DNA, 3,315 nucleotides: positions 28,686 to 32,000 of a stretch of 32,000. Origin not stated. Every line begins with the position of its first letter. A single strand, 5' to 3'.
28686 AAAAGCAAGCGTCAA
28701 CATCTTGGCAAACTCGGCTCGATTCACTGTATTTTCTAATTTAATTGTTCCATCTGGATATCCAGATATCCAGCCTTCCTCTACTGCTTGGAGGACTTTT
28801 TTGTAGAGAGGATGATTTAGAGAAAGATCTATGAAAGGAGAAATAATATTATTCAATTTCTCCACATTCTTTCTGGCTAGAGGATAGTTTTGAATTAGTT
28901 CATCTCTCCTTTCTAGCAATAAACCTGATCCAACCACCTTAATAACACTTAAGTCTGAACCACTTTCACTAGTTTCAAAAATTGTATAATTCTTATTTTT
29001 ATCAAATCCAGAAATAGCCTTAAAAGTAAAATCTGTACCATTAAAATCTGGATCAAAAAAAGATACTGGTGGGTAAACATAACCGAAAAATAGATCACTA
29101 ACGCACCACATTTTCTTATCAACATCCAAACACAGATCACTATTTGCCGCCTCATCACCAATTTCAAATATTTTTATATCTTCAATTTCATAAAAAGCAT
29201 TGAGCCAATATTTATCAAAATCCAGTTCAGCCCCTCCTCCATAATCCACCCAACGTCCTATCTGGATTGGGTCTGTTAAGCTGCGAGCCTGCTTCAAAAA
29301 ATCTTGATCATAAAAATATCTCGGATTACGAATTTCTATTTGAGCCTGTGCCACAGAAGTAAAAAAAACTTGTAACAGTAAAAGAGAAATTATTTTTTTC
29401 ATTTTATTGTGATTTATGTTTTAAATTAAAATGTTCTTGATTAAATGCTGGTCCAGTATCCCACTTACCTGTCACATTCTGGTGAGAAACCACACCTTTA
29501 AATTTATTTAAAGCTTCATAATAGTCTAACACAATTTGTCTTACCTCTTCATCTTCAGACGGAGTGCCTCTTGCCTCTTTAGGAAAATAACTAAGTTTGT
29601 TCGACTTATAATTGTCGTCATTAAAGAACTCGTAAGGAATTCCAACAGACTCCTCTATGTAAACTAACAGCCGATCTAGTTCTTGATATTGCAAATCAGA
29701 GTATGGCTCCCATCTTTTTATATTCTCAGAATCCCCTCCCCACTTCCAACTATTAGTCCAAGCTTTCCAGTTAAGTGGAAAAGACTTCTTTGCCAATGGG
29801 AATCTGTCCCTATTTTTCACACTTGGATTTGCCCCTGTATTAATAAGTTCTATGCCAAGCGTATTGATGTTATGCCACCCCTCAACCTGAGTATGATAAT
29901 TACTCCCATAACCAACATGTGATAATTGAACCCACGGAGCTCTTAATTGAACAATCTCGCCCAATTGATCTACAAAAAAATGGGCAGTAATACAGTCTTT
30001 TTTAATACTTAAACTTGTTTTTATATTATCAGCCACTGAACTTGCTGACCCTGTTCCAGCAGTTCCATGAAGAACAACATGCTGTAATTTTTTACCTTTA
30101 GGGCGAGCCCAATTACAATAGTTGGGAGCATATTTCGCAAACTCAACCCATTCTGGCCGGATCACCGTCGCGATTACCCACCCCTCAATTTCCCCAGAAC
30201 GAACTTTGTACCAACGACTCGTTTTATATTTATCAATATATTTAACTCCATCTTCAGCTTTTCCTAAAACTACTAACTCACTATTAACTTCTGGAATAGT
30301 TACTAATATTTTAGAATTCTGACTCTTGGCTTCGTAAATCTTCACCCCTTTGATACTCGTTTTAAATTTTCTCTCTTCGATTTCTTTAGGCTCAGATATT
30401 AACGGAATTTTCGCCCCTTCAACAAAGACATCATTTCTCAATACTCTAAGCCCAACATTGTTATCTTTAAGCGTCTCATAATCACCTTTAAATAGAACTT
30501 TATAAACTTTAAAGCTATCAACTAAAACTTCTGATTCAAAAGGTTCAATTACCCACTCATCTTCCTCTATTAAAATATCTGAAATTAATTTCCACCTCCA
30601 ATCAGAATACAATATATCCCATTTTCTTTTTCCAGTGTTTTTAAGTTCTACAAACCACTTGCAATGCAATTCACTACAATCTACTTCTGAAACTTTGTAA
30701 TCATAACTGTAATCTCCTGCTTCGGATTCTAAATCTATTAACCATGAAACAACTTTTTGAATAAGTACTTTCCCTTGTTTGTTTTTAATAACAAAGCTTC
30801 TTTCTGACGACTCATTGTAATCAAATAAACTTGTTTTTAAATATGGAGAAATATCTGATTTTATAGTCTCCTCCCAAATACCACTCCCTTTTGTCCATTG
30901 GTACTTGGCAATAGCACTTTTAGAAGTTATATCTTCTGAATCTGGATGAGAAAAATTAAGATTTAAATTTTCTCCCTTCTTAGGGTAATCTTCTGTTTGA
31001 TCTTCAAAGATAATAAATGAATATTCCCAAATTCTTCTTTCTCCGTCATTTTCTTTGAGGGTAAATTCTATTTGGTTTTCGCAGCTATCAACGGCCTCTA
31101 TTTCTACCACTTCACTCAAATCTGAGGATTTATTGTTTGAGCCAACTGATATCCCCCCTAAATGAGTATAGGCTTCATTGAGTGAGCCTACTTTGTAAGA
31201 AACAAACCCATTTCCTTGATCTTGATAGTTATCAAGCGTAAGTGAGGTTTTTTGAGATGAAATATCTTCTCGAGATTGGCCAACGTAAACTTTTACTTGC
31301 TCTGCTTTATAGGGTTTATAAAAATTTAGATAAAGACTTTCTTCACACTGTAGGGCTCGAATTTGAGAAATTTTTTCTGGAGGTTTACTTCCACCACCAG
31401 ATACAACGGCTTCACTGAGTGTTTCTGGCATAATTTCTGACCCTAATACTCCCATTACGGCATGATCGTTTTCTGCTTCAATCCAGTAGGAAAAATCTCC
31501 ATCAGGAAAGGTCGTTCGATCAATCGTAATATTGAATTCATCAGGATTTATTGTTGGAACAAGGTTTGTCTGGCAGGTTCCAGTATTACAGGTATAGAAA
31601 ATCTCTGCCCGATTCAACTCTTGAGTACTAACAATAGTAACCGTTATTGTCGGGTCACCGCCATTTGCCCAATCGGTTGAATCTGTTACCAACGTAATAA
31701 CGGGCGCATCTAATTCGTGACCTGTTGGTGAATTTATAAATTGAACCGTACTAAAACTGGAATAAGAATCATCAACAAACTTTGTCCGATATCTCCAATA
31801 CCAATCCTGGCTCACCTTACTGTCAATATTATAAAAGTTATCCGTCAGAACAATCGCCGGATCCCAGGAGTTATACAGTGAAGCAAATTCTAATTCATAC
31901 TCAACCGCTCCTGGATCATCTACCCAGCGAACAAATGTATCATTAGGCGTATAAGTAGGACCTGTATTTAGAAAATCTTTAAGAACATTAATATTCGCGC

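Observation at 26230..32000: A duplicated amidase plus SLH-protein cassette keeps a conserved wall anchor but has unrelated head domains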

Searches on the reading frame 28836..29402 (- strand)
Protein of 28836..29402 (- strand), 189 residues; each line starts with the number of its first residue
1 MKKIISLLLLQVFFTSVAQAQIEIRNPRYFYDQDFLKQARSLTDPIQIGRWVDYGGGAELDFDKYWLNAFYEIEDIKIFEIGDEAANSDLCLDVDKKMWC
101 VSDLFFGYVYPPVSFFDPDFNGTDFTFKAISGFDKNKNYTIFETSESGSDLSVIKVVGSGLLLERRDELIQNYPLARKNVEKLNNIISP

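Call 31: find_homologous_proteins(query=window:28836-29402:-, max_evalue=0.01)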
Query seq(189 aa): 295 candidates shared short words with the query, none scored E <= 0.01.

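Call 33: search_protein_families(library=pfam, proteins=[window:28836-29402:-], max_evalue=10)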
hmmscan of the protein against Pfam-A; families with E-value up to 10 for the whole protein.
window:28836-29402:- (189 aa): 0 families

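Call 44: search_protein_representatives(alignment_id=A4)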
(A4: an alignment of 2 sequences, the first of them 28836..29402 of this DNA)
Query: 2 sequences, 192 profile positions. Proteins with E-value up to 0.001 (for the whole library): 1; up to 1e-10: 1; up to 1e-30: 1. The best 1 are listed.
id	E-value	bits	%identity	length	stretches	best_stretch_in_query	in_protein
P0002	3.6e-111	385.8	-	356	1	1-187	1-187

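Call 67: predict_structure(alignment_id=A4)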
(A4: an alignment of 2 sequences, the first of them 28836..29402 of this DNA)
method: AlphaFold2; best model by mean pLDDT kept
length: 189 residues; sequences in the alignment: 2
mean_pLDDT: 43.0   pTM: 0.38
mean pLDDT of the five models: 43.0, 39.6, 36.8, 34.5, 32.9
residues with pLDDT >= 90: 0; 70-90: 0; 50-70: 57; < 50: 132
segments of 3 or more residues with pLDDT < 50: 1-3, 5-73, 82-88, 96-98, 101-115, 132-136, 162-189
pLDDT, mean of each block of 10 residues (from residue 1): 45 40 28 38 33 27 41 52 48 52 35 48 61 50 58 58 41 33 30
secondary structure, 60 per line:
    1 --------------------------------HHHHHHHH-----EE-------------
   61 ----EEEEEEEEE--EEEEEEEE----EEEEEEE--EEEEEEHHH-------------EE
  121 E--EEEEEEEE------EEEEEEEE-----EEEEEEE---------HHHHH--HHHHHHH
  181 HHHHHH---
elements in order: H33-40 E65-73 E76-83 E88-94 E97-102 E119-121 E124-131 E138-145 E151-157 H167-171 H174-186

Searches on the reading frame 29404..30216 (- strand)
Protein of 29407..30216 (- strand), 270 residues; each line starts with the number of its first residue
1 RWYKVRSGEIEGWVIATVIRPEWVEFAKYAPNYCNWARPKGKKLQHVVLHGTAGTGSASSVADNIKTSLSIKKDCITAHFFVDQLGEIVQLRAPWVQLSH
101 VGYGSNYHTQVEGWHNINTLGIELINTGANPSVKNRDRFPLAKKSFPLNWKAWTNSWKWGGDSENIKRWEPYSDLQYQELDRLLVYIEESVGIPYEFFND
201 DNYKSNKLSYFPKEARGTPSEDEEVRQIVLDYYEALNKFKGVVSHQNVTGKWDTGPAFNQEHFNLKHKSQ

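Call 91: find_homologous_proteins(query=window:29407-30216:-, max_evalue=0.00001)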
Query window:29407-30216:-: 299 candidates shared short words with the query, none scored E <= 0.00001.

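Call 104: search_solved_structures(query=window:29407-30216:-, max_evalue=0.01, show_alignments=1)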
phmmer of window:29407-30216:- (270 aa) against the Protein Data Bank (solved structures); distinct sequences matched with E-value up to 0.01: 0.

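Call 105: search_solved_structures(query=A8, max_evalue=0.01, show_alignments=1)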
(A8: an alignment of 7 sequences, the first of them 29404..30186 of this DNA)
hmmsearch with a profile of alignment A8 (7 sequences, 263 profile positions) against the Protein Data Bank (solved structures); distinct sequences matched with E-value up to 0.01: 9.
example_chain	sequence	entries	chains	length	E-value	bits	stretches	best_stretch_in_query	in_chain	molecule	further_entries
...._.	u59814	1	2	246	1.7e-11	47.7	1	20-115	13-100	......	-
4bol_A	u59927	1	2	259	2.1e-11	47.3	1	20-115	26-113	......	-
4bpa_A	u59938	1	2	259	2.2e-11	47.3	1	20-115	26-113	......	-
1j3g_A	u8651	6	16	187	7.4e-08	35.7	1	61-113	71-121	AmpD protein | 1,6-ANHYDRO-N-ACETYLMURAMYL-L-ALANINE AMIDASE AMPD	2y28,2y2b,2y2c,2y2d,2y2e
3hmb_A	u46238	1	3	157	4.7e-07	33.1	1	30-162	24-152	N-acetylmuramoyl-L-alanine amidase xlyA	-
3rdr_A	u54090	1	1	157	2.4e-06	30.7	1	34-162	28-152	N-acetylmuramoyl-L-alanine amidase XlyA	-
2bh7_A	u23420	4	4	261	6.3e-05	26.1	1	30-118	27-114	N-ACETYLMURAMOYL-L-ALANINE AMIDASE | N-ACETYLMURAMOYL-L-ALANINE AMIDASE AMID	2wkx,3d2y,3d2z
6ssc_A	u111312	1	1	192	0.0003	23.9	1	30-87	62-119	N-acetylmuramoyl-L-alanine amidase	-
6srt_A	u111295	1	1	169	0.00031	23.8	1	30-87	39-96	N-acetylmuramoyl-L-alanine amidase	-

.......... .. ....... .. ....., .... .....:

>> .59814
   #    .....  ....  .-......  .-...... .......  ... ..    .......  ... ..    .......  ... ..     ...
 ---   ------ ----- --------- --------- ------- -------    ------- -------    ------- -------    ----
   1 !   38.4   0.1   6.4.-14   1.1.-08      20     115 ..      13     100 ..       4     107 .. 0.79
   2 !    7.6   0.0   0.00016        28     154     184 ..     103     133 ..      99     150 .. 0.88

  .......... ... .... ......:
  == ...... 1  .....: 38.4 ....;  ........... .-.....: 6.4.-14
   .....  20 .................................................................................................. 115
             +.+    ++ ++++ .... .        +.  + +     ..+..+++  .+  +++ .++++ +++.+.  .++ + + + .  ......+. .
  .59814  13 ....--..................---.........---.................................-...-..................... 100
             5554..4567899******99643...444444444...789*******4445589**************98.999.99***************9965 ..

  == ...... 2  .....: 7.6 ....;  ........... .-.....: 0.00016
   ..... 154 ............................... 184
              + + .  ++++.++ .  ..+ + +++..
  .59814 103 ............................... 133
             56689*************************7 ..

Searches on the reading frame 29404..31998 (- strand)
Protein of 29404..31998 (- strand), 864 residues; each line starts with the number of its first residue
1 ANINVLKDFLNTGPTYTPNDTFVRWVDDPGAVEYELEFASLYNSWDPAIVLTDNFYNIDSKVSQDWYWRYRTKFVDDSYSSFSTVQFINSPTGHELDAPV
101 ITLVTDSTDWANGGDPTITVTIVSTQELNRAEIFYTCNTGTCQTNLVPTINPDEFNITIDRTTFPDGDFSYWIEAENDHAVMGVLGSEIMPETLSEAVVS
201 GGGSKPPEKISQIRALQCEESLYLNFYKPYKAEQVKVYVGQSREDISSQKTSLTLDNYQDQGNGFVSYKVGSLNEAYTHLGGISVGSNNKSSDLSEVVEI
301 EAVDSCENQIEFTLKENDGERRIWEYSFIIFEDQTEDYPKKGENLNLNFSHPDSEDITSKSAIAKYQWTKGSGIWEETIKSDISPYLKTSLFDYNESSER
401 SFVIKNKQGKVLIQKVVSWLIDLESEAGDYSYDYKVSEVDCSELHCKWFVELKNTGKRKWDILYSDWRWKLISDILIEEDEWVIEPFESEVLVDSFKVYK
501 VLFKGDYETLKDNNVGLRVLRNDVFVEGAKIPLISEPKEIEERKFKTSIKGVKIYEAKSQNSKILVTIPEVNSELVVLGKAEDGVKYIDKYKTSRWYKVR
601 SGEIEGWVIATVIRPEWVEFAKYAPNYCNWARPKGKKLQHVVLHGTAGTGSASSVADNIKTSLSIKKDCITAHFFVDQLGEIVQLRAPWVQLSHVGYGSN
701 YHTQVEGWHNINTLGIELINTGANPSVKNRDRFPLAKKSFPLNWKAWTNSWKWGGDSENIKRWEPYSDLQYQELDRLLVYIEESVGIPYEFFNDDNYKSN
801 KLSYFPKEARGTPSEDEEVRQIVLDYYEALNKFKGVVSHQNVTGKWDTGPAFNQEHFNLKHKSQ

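Call 5: search_protein_families(library=pfam, proteins=[window:29404-31815:-], max_evalue=0.01)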
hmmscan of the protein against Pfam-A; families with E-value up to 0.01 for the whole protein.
window:29404-31815:- (803 aa): 1 family
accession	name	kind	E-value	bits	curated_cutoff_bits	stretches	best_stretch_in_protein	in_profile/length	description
PF01510.30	Amidase_2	-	4.3e-11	43.7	26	1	575-728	3-114/131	N-acetylmuramoyl-L-alanine amidase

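Call 12: search_protein_families(library=ncbifam, proteins=[window:29404-31998:-], max_evalue=0.01)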
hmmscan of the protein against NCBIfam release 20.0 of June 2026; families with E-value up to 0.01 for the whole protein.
window:29404-31998:- (864 aa): 0 families

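Call 40: search_protein_families(library=pfam, proteins=[window:29404-31998:-], max_evalue=0.1)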
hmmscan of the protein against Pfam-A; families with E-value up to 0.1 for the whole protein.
window:29404-31998:- (864 aa): 1 family
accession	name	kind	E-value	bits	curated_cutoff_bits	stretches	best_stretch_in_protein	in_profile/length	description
PF01510.30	Amidase_2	-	5.1e-11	43.5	26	1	636-789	3-114/131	N-acetylmuramoyl-L-alanine amidase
